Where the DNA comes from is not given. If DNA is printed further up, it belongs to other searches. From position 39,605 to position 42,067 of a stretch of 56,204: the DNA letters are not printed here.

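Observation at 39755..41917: C5 DNA methyltransferase carrying ten tandem TRD-like repeats between motifs VIII and IX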

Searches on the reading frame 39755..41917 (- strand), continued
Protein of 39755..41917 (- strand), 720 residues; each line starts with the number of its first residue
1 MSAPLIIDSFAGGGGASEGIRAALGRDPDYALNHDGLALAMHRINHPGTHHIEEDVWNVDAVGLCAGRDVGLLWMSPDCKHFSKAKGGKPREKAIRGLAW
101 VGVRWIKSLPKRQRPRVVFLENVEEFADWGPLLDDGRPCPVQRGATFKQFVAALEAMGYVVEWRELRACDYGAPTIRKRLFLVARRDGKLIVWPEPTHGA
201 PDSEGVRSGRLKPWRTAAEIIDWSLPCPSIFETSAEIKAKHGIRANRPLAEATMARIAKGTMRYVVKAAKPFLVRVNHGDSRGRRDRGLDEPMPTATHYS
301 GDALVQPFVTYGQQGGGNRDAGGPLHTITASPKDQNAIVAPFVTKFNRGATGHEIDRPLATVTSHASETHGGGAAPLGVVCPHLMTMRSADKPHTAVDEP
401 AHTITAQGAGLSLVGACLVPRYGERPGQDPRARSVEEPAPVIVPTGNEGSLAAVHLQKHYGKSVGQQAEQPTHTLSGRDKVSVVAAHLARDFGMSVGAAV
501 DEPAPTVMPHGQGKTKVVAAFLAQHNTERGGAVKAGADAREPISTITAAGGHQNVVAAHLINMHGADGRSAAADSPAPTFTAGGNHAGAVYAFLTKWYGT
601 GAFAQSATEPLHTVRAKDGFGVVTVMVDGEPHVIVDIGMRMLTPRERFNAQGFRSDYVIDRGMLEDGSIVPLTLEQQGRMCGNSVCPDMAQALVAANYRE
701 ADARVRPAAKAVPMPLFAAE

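Call 11: find_homologous_proteins(query=window:39755-41917:-, max_evalue=1e-20)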
Query window:39755-41917:- (720 aa): 8000 proteins with E <= 1e-20 among 8000 candidates; the best 120 are listed.
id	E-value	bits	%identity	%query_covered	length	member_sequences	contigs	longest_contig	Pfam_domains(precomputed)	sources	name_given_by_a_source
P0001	0.0e+0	1658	100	100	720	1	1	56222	PF00145.24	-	-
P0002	0.0e+0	1469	89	100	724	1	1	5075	PF00145.24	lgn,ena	-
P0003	0.0e+0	1426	83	100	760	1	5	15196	PF00145.24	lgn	-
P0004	0.0e+0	1342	82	100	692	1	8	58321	PF00145.24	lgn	-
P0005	0.0e+0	1337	78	100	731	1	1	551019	PF00145.24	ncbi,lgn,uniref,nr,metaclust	ncbi:hypothetical protein ASG32_02990 [Methylobacterium sp. Leaf361]|uniref:DNA cytosine methyltrans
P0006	0.0e+0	1297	80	100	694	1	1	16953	PF00145.24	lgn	-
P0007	0.0e+0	1294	75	100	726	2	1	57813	PF00145.24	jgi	-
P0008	0.0e+0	1270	74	100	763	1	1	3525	PF00145.24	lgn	-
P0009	0.0e+0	1264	75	100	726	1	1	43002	PF00145.24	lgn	-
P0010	0.0e+0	1263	66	100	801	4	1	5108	PF00145.24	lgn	-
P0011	0.0e+0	1241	77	100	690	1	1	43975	PF00145.24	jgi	jgi:DNA (cytosine-5)-methyltransferase 1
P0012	0.0e+0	1237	76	100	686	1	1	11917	PF00145.24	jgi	jgi:DNA (cytosine-5)-methyltransferase 1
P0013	0.0e+0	1235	72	100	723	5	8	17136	PF00145.24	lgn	-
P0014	0.0e+0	1220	75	100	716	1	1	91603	PF00145.24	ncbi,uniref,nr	ncbi:DNA cytosine methyltransferase [Methylobacterium oryzihabitans]|uniref:DNA (cytosine-5-)-methyl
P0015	0.0e+0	1203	76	100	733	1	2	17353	PF00145.24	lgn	-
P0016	0.0e+0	1201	73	100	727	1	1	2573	PF00145.24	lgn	-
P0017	0.0e+0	1197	71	100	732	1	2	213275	PF00145.24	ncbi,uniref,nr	ncbi:DNA cytosine methyltransferase [Methylobacterium brachythecii]|uniref:DNA (cytosine-5-)-methylt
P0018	0.0e+0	1190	74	100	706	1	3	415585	PF00145.24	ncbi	ncbi:DNA cytosine methyltransferase [Methylobacterium brachiatum]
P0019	0.0e+0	1186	74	99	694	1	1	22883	PF00145.24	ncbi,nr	ncbi:hypothetical protein AX289_29910 [Methylorubrum populi]|nr:hypothetical protein AX289_29910 [Me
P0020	0.0e+0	1175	73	99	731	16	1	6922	PF00145.24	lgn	-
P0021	0.0e+0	1173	70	100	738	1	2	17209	PF00145.24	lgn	-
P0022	0.0e+0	1160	73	100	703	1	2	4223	PF00145.24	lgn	-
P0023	0.0e+0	1157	72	100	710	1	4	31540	PF00145.24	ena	-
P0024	0.0e+0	1148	72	100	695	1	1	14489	PF00145.24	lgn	-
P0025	0.0e+0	1142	72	100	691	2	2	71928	PF00145.24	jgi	jgi:DNA (cytosine-5)-methyltransferase 1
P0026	0.0e+0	1141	71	99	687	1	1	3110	PF00145.24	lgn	-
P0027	0.0e+0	1140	72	99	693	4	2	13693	PF00145.24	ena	-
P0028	0.0e+0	1136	71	100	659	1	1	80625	PF00145.24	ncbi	-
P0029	0.0e+0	1133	68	100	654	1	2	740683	PF00145.24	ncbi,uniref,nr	ncbi:DNA cytosine methyltransferase [Methylobacterium brachythecii]|uniref:DNA (cytosine-5-)-methylt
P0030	0.0e+0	1128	69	100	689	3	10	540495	PF00145.24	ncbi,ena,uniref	ncbi:DNA cytosine methyltransferase [Methylorubrum rhodesianum]|uniref:DNA cytosine methyltransferas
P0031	0.0e+0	1122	70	100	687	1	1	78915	PF00145.24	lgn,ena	-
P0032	0.0e+0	1120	71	100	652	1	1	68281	PF00145.24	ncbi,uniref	ncbi:DNA cytosine methyltransferase [Methylobacterium aquaticum]|uniref:DNA cytosine methyltransfera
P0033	0.0e+0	1118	69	100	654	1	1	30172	PF00145.24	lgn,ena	-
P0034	0.0e+0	1117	65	99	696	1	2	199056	PF00145.24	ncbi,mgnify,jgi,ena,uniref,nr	ncbi:DNA cytosine methyltransferase [uncultured Methylobacterium sp.]|mgnify:CR=1 FL=1|jgi:DNA (cyto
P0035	0.0e+0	1115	67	100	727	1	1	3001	PF00145.24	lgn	-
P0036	0.0e+0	1115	67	99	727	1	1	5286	PF00145.24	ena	-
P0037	0.0e+0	1114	68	100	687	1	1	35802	PF00145.24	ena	-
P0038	0.0e+0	1110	66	100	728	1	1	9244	PF00145.24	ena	-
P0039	0.0e+0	1110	69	100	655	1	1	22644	PF00145.24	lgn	-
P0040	0.0e+0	1088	66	100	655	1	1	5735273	PF00145.24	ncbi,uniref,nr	ncbi:DNA cytosine methyltransferase [Methylobacterium flocculans]|uniref:DNA cytosine methyltransfer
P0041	0.0e+0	1087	69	100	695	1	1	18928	PF00145.24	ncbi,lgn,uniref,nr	ncbi:DNA methyltransferase [Methylobacterium sp. W2]|uniref:DNA cytosine methyltransferase n=1 Tax=M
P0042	0.0e+0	1084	69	100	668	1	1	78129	PF00145.24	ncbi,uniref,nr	ncbi:DNA cytosine methyltransferase [Methylobacterium sp. J-059]|uniref:DNA cytosine methyltransfera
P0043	0.0e+0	1081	69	99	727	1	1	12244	PF00145.24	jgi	jgi:DNA (cytosine-5)-methyltransferase 1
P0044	0.0e+0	1077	68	99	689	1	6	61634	PF00145.24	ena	-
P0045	0.0e+0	1074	67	100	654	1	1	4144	PF00145.24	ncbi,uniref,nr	ncbi:DNA cytosine methyltransferase [Methylobacterium sp. E-045]|uniref:DNA cytosine methyltransfera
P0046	0.0e+0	1070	68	100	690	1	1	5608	PF00145.24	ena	-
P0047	0.0e+0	1069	69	100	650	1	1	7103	PF00145.24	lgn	-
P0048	0.0e+0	1065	68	100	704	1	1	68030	PF00145.24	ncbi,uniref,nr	ncbi:DNA cytosine methyltransferase [Methylobacterium sp. J-092]|uniref:DNA cytosine methyltransfera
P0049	0.0e+0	1049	67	99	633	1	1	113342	PF00145.24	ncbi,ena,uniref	ncbi:DNA cytosine methyltransferase [Methylobacterium aquaticum]|uniref:DNA cytosine methyltransfera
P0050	0.0e+0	1047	66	99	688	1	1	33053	PF00145.24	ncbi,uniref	ncbi:DNA cytosine methyltransferase [Methylobacterium tarhaniae]|uniref:DNA cytosine methyltransfera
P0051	0.0e+0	1041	66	100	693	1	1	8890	PF00145.24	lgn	-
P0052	0.0e+0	1033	56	85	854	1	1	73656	PF00145.24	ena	-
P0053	0.0e+0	1031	66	67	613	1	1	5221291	PF00145.24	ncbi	ncbi:DNA cytosine methyltransferase [Methylobacterium sp. CM6244]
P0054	0.0e+0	1027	65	99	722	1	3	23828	PF00145.24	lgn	-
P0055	0.0e+0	1026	61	99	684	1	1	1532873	PF00145.24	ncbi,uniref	ncbi:DNA cytosine methyltransferase [Labrys neptuniae]|uniref:DNA (cytosine-5-)-methyltransferase n=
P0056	0.0e+0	1024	63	99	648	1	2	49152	PF00145.24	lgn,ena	-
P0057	0.0e+0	1023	66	99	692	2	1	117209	PF00145.24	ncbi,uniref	ncbi:DNA cytosine methyltransferase [uncultured Enterovirga sp.]|uniref:DNA cytosine methyltransfera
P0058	0.0e+0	1020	67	100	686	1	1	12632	PF00145.24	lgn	-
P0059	0.0e+0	1018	60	99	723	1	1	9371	PF00145.24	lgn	-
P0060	0.0e+0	1011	65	100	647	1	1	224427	PF00145.24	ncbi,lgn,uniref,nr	ncbi:DNA cytosine methyltransferase [Methylobacterium gossipiicola]|uniref:DNA (cytosine-5-)-methylt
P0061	4.8e-298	1009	66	100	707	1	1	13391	PF00145.24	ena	-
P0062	1.2e-297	1007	64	100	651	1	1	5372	PF00145.24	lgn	-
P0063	3.6e-297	1006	64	100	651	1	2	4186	PF00145.24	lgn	-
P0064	7.5e-295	998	58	99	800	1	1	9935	PF00145.24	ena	-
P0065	2.5e-294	997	54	99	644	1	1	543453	PF00145.24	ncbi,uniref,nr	ncbi:DNA cytosine methyltransferase [Chelatococcus reniformis]|uniref:DNA (cytosine-5-)-methyltransf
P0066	1.2e-291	988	56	100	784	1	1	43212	PF00145.24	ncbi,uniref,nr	ncbi:DNA cytosine methyltransferase [Beijerinckia sp. L45]|uniref:DNA cytosine methyltransferase n=1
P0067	1.6e-291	987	63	98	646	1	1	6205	PF00145.24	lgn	-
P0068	2.5e-291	987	65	100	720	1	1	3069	PF00145.24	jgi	jgi:DNA (cytosine-5)-methyltransferase 1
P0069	4.4e-287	973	94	61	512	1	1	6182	PF00145.24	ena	-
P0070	4.0e-285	966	61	100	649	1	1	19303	PF00145.24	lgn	-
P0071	6.8e-283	959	62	97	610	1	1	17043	PF00145.24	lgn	-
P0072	1.0e-282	958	63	100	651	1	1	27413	PF00145.24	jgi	-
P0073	2.3e-280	950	61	99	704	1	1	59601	PF00145.24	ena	-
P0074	7.8e-280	949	58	99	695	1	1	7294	PF00145.24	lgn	-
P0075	3.9e-279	946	62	99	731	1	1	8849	PF00145.24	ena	-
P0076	1.8e-277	941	59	89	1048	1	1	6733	PF00145.24,PF13403.12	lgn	-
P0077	2.2e-277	940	59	99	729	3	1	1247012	PF00145.24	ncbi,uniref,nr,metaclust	ncbi:DNA methyltransferase [Bosea sp. Root670]|uniref:DNA cytosine methyltransferase n=1 Tax=Bosea s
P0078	2.0e-276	937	66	90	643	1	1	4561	PF00145.24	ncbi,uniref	ncbi:DNA cytosine methyltransferase, partial [uncultured Methylobacterium sp.]|uniref:DNA cytosine m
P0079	8.3e-276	935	52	97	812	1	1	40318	PF00145.24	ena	-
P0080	1.1e-275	935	61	99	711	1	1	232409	PF00145.24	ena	-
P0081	9.5e-275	932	54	99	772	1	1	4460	PF00145.24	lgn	-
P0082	3.1e-271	920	63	89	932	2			PF00145.24,PF13403.12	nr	nr:DNA cytosine methyltransferase [Methylobacterium aquaticum]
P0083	7.0e-271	919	57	100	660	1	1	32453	PF00145.24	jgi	-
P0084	2.6e-266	904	62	100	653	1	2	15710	PF00145.24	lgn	-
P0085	5.5e-261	886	55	100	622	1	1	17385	PF00145.24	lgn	-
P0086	1.4e-260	885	57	100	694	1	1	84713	PF00145.24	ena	-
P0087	5.9e-260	883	59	99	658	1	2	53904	PF00145.24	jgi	jgi:DNA (cytosine-5)-methyltransferase 1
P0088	7.0e-259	879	57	100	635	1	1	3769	PF00145.24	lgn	-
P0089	2.3e-256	871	58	99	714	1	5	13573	PF00145.24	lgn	-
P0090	4.6e-256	870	56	99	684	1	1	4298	PF00145.24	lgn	-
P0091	1.8e-255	868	51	99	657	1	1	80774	PF00145.24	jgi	-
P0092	3.3e-255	867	55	98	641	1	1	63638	PF00145.24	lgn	-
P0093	2.2e-254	864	61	89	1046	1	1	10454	PF00145.24,PF13403.12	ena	-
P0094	1.5e-252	858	59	97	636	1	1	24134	PF00145.24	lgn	-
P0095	1.2e-251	855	57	99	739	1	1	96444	PF00145.24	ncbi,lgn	-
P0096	3.3e-251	854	57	99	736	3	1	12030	PF00145.24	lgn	-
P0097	5.0e-245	834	55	99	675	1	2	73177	PF00145.24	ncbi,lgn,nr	ncbi:MAG: DNA cytosine methyltransferase [Bradyrhizobium sp.]|nr:DNA cytosine methyltransferase [Bra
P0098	5.1e-245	833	58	97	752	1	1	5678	PF00145.24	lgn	-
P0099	1.3e-244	832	61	58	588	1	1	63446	PF00145.24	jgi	-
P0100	5.3e-243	827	54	99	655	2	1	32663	PF00145.24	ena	-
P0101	5.8e-242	823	57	99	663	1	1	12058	PF00145.24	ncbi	-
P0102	1.3e-240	819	59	97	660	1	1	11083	PF00145.24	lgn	-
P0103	3.3e-240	818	56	99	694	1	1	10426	PF00145.24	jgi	jgi:DNA (cytosine-5)-methyltransferase 1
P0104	6.9e-240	817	56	99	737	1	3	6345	PF00145.24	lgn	-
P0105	2.0e-239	815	55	97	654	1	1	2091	PF00145.24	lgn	-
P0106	4.8e-238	810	54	67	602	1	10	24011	PF00145.24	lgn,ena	-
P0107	9.8e-237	806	53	100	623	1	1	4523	PF00145.24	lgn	-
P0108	8.2e-235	800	78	63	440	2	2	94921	PF00145.24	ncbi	-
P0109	1.3e-234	799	54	99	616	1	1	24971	PF00145.24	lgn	-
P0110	2.5e-233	795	55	97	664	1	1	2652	PF00145.24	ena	-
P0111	3.4e-233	794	51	99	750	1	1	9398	PF00145.24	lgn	-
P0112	4.1e-233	794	49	99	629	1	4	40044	PF00145.24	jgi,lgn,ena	-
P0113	1.1e-232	793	54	99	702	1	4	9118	PF00145.24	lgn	-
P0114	8.6e-227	773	53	95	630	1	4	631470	PF00145.24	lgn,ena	-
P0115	3.1e-226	771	59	73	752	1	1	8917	PF00145.24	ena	-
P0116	5.8e-224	764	52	99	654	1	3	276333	PF00145.24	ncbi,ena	-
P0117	8.3e-224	763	52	99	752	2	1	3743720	PF00145.24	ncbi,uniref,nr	ncbi:DNA cytosine methyltransferase [Afipia carboxidovorans]|uniref:DNA cytosine methyltransferase n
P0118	8.6e-224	763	55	72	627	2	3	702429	PF00145.24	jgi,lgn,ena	-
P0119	3.1e-222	758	54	99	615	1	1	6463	PF00145.24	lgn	-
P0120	3.1e-221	755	68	73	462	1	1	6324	PF00145.24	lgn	-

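Call 23: predict_structure(alignment_id=A1)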
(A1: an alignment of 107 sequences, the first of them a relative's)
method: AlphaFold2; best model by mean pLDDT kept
length: 720 residues; sequences in the alignment: 107
mean_pLDDT: 56.8   pTM: 0.52
mean pLDDT of the five models: 56.8, 55.9, 54.6, 54.0, 53.3
residues with pLDDT >= 90: 170; 70-90: 87; 50-70: 61; < 50: 402
segments of 3 or more residues with pLDDT < 50: 82-96, 224-231, 260-343, 345-355, 357-636
pLDDT, mean of each block of 10 residues (from residue 1): 88 92 97 92 97 83 93 82 44 58 93 96 83 78 90 97 95 89 96 96 92 78 48 63 58 51 46 40 45 35 38 34 33 32 42 42 37 39 34 39 28 26 36 38 31 25 27 26 23 32 34 26 32 42 33 26 30 30 29 34 37 30 36 50 82 93 96 88 87 96 64 57
secondary structure, 60 per line:
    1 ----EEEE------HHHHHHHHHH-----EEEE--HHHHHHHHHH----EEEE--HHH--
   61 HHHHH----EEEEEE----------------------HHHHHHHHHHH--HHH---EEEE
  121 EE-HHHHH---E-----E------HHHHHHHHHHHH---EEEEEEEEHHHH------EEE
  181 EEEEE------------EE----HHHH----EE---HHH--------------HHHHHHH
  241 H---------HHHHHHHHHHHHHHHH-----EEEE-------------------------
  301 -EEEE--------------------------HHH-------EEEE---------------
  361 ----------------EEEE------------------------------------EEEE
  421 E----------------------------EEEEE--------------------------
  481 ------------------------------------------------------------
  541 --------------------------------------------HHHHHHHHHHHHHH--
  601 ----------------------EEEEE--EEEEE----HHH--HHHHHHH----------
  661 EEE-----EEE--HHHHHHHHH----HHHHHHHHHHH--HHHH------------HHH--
elements in order (helices of 4 or more, strands of 3 or more residues): E5-8 H15-24 E30-33 H36-45 E50-53 H61-65 E70-75 H98-108 E117-122 H124-128 H145-156 E160-167 H168-171 E178-185 H204-207 H234-241 H251-266 E272-275 E302-305 E342-345 E377-380 E417-421 E450-454 H585-598 E623-627 E630-634 H644-650 E661-663 E669-671 H674-682 H687-697 H700-703

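Call 37: get_annotated_region(hit=H4, flank=3000)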
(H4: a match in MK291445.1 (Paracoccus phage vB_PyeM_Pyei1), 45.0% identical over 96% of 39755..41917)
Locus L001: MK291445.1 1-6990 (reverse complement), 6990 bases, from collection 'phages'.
description: Paracoccus phage vB_PyeM_Pyei1, complete genome.
organism: Paracoccus phage vB_PyeM_Pyei1 (NCBI taxid 2500566)
taxonomy: Viruses; Duplodnaviria; Heunggongvirae; Uroviricota; Caudoviricetes
host: Paracoccus yeei CCUG 32053; source: -; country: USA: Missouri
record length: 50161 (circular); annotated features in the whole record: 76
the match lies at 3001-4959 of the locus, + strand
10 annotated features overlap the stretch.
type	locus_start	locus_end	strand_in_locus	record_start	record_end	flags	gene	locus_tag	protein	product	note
CDS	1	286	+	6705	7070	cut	-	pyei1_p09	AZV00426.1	endonuclease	-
CDS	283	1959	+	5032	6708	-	-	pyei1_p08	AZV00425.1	helicase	-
CDS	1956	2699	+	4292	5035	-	-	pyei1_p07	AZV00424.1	EaA-like protein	-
CDS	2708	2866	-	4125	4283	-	-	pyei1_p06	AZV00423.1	chaperone protein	chaperone protein DnaJ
CDS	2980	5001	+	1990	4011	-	-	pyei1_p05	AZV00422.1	DNA (cytosine-5-)-methyltransferase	-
CDS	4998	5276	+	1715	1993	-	-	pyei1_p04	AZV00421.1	hypothetical protein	-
CDS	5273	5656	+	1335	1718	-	-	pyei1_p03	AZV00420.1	hypothetical protein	-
CDS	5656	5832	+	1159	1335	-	-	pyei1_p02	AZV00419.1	hypothetical protein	-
CDS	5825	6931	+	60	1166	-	-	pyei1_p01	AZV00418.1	integrase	tyrosine recombinase XerC/XerD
misc_feature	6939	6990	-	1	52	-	-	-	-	-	attachment site in tRNA-Pro(TGG)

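Call 38: get_annotated_region(hit=H11, flank=3000)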
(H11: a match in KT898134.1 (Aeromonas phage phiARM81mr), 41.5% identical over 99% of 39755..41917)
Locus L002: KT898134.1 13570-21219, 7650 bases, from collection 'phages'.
description: Aeromonas phage phiARM81mr, complete genome.
organism: Aeromonas phage phiARM81mr (NCBI taxid 1754209)
taxonomy: Viruses; Duplodnaviria; Heunggongvirae; Uroviricota; Caudoviricetes
host: Aeromonas sp. ARM81; source: wastewater treatment plant; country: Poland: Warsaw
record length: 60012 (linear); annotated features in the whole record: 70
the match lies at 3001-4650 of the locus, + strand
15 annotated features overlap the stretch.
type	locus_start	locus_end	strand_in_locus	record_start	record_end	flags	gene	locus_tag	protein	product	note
CDS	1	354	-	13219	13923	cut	-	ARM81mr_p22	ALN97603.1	hypothetical protein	-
CDS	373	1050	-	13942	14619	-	-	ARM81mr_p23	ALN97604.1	CI repressor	XRE transcriptional regulator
CDS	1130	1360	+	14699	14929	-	-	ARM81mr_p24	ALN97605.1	Cro transcriptional regulator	-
CDS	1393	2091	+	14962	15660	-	-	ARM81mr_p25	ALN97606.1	antirepressor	DNA binding domain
CDS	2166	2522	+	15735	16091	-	-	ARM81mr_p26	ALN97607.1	hypothetical protein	-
CDS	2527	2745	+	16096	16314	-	-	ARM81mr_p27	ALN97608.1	hypothetical protein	-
CDS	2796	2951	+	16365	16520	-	-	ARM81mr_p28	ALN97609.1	hypothetical protein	-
CDS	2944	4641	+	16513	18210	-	-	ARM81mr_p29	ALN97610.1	C-5 cytosine-specific DNA methylase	-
CDS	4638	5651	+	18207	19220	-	-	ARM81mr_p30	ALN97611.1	replication protein O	-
CDS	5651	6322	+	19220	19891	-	-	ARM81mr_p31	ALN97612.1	replication protein P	-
CDS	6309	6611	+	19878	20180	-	-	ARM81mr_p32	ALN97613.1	hypothetical protein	-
CDS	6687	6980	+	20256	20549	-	-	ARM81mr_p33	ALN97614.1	hypothetical protein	-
CDS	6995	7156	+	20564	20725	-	-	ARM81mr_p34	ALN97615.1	hypothetical protein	-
CDS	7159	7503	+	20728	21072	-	-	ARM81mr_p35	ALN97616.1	hypothetical protein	-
CDS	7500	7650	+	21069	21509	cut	-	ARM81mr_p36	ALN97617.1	NinB DNA recombination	-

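Call 39: get_annotated_region(hit=H23, flank=3000)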
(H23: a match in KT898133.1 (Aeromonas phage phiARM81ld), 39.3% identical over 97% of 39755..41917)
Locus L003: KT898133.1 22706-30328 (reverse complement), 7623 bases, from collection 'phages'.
description: Aeromonas phage phiARM81ld, complete genome.
organism: Aeromonas phage phiARM81ld (NCBI taxid 1748773)
taxonomy: Viruses; Duplodnaviria; Heunggongvirae; Uroviricota; Caudoviricetes
host: Aeromonas sp. ARM81; source: wastewater treatment plant; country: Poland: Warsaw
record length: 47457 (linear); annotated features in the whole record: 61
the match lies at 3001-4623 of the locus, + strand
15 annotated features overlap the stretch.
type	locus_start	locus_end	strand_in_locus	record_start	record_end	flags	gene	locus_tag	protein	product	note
CDS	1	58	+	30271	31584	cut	-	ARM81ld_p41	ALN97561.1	partitioning protein ParB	-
CDS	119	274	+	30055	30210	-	-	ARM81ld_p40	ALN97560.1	hypothetical protein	-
CDS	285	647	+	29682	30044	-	-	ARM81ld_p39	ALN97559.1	hypothetical protein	-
CDS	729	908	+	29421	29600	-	-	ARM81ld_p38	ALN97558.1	hypothetical protein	-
CDS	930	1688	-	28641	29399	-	-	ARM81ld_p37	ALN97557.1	LuxR family transcriptional regulator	-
CDS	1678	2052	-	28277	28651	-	-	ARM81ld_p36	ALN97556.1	HTH_XRE-family like protein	-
CDS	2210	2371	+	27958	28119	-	-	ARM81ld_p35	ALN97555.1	hypothetical protein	-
CDS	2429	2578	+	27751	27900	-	-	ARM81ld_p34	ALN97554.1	hypothetical protein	-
CDS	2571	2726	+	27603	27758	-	-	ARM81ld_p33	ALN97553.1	hypothetical protein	-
CDS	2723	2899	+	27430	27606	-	-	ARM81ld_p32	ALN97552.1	hypothetical protein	-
CDS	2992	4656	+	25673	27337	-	-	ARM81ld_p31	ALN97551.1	C-5 cytosine-specific DNA methylase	-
CDS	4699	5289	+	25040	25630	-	-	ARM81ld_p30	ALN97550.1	hypothetical protein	-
CDS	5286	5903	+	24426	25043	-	-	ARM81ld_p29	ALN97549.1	exodeoxyribonuclease VIII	-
CDS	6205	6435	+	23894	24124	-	-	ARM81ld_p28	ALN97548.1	hypothetical protein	-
CDS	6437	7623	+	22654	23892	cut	-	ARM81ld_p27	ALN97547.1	transposase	transposase of IS605 family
